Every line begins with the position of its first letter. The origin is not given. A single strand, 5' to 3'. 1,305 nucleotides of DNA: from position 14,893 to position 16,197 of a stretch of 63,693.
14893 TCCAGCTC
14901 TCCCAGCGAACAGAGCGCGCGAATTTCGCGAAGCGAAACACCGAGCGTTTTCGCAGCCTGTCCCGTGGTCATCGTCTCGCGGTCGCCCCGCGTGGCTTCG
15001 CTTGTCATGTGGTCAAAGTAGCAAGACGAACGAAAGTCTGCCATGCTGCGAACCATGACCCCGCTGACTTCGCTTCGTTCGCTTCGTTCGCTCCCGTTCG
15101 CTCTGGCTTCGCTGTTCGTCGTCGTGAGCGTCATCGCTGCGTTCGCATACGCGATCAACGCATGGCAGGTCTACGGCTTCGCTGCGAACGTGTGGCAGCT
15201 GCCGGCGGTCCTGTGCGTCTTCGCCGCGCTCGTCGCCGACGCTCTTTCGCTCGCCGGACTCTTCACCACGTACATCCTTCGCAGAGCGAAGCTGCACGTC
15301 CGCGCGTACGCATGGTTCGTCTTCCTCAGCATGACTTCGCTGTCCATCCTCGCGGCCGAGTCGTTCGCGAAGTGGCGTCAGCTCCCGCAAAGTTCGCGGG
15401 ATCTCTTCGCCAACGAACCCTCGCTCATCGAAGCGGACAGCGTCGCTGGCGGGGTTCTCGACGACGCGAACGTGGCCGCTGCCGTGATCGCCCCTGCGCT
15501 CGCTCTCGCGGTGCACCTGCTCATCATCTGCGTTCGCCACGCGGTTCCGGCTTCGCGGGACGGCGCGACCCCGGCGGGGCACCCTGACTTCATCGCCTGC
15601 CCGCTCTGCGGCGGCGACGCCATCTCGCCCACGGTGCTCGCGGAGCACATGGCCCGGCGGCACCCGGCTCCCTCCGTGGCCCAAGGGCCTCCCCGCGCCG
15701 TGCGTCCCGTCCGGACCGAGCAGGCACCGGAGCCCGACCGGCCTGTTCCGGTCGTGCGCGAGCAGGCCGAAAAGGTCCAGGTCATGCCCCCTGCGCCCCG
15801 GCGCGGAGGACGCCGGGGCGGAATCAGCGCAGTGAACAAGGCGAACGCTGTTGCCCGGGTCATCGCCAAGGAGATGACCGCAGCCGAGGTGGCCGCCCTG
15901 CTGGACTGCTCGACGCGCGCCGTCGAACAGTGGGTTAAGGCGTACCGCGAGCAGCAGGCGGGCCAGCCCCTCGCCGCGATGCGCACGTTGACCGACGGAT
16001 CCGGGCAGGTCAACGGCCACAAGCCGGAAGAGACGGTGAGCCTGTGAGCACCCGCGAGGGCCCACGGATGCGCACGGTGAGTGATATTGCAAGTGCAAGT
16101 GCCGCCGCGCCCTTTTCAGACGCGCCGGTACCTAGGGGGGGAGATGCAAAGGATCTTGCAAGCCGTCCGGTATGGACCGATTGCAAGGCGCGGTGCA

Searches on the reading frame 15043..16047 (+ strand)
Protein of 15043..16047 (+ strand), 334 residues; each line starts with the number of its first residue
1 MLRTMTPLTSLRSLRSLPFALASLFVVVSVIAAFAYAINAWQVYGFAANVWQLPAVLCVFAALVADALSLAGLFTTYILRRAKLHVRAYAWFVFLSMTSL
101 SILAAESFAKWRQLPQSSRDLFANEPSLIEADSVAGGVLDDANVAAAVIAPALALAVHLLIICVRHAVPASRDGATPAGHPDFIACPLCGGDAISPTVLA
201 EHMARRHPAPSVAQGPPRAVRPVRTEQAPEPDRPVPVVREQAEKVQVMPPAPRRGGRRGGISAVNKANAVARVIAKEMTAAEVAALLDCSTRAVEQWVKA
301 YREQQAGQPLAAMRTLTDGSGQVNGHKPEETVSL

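Call 8: search_protein_families(library=pfam, proteins=[window:15043-16047:+], max_evalue=0.01)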
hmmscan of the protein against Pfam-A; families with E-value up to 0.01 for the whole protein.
window:15043-16047:+ (334 aa): 3 families
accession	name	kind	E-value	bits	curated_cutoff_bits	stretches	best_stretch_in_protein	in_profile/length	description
PF13384.12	HTH_23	-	2.2e-06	27.8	24.6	1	265-303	6-43/50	Homeodomain-like domain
PF13518.12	HTH_28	-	2.6e-05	24.7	25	1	266-304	2-39/52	Helix-turn-helix domain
PF01527.26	HTH_Tnp_1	-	0.00017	22.2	24.1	1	262-316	8-63/75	Transposase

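Call 9: search_protein_families(library=ncbifam, proteins=[window:15043-16047:+], max_evalue=0.01)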
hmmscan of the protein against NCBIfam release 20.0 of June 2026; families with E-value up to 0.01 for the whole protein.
window:15043-16047:+ (334 aa): 2 families
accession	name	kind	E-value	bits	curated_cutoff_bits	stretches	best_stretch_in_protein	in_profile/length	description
NF033516.0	transpos_IS3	equivalog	0.0012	18.2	160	1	266-308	3-45/369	IS3 family transposase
NF033545.0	transpos_IS630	equivalog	0.008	15.7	100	0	270-305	5-40/299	IS630 family transposase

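Call 45: search_protein_families(library=pfam, proteins=[window:15043-16044:+], max_evalue=1)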
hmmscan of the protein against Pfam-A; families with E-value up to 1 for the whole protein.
seq(334 aa): 10 families
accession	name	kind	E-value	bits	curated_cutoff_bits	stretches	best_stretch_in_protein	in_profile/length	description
PF13384.12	HTH_23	-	2.2e-06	27.8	24.6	1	265-303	6-43/50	Homeodomain-like domain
PF13518.12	HTH_28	-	2.6e-05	24.7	25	1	266-304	2-39/52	Helix-turn-helix domain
PF01527.26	HTH_Tnp_1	-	0.00017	22.2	24.1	1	262-316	8-63/75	Transposase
PF13551.12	HTH_29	-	0.027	15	28.1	1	270-304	5-39/64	Winged helix-turn helix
PF08281.18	Sigma70_r4_2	-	0.044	13.9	25.7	1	276-299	25-48/54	Sigma-70, region 4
PF13542.12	HTH_Tnp_ISL3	-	0.05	13.5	27.4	1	275-301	24-50/51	Helix-turn-helix domain of transposase family ISL3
PF12728.13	HTH_17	-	0.064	14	27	1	278-300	2-24/51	Helix-turn-helix domain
PF06056.18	Terminase_5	-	0.1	13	20.3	1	280-306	16-42/58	Putative ATPase subunit of terminase (gpP-like)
PF05344.16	DUF746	-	0.16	12.4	26.9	1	270-303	5-38/64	Domain of Unknown Function (DUF746)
PF05605.18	zf-Di19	-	0.21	12.3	27.5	1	185-209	4-27/54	Drought induced 19 protein (Di19), zinc-binding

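Call 59: search_protein_families(library=phrogs, proteins=[window:15043-16047:+], max_evalue=0.001)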
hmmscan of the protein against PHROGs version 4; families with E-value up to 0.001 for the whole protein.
window:15043-16047:+ (334 aa): 2 families
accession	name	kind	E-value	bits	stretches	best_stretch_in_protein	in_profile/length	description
phrog_17819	-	unknown function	2.8e-06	28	1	266-307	11-52/60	-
phrog_151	-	integration and excision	0.00017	21.3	1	262-306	129-173/582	transposase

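Call 76: search_dna_similar(query=window:15043-16047:+, collection=phages, mode=protein, max_rows=15, max_evalue=0.001)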
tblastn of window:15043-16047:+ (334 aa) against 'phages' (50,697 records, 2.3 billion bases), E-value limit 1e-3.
No match.

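Call 84: find_homologous_proteins(query=window:15043-16047:+, max_evalue=0.001)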
Query window:15043-16047:+ (334 aa): 10 proteins with E <= 0.001 among 8000 candidates.
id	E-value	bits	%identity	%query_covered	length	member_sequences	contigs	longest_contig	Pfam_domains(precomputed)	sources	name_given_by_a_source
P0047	4.2e-212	721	100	100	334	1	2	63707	PF13384.13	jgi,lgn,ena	-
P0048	6.4e-49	185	41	94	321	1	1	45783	-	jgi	jgi:transposase-like protein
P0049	8.2e-41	159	41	94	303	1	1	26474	-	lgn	-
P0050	2.8e-39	154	41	92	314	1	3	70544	-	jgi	jgi:hypothetical protein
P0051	2.1e-37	148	41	92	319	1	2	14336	-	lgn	-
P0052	4.4e-37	147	42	90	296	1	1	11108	-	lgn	-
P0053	4.9e-36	143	39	95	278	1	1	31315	-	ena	-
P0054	2.5e-35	141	40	92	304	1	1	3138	PF13384.13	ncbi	-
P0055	7.5e-34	136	38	94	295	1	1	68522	-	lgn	-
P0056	3.1e-33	134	41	96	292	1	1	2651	PF13384.13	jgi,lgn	jgi:hypothetical protein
